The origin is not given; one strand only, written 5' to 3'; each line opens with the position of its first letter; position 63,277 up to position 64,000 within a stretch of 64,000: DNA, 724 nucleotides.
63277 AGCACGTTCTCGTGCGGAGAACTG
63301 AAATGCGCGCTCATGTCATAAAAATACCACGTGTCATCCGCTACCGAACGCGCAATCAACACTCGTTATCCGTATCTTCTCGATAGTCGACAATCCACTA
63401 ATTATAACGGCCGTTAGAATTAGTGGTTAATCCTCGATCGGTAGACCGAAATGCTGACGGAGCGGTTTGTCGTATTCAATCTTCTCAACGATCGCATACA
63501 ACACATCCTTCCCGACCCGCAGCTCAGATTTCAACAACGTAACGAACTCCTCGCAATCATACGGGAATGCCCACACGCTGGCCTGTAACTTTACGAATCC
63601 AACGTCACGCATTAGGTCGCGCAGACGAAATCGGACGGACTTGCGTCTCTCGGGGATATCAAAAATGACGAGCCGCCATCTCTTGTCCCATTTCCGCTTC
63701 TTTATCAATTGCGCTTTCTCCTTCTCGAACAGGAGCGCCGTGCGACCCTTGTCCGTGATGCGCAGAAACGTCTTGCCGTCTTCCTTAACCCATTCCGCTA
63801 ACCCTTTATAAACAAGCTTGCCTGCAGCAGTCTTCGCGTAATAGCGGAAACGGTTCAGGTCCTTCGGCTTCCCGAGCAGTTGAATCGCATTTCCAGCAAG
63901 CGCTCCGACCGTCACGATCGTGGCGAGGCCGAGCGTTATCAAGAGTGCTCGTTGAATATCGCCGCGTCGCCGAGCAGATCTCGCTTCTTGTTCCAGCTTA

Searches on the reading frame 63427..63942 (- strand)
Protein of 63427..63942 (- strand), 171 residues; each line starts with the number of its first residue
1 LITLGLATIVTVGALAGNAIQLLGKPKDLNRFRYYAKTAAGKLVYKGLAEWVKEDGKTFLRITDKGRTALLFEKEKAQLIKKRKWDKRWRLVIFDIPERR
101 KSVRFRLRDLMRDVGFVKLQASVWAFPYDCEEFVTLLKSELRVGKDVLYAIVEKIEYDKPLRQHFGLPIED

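Call 61: search_protein_families(library=ncbifam, proteins=[window:63427-63942:-], max_evalue=0.01)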
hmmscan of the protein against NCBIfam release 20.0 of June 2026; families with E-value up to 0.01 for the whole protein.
window:63427-63942:- (171 aa): 2 families
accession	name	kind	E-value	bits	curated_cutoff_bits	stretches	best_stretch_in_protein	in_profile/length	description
TIGR02277.1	PaaX_trns_reg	equivalog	4.3e-08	33.1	264.55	1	36-139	37-139/279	phenylacetic acid degradation operon negative regulatory protein PaaX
TIGR01573.1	cas2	equivalog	8.4e-05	22.8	24.5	1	89-126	2-40/96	CRISPR-associated endonuclease Cas2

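Call 70: search_protein_families(library=pfam, proteins=[window:63427-63942:-], max_evalue=0.001)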
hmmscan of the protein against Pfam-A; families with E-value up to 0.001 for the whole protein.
window:63427-63942:- (171 aa): 1 family
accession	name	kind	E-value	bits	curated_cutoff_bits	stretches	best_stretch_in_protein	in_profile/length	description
PF20803.2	PaaX_M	-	4e-17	62.5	24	1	83-156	2-75/83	PaaX protein central Cas2-like domain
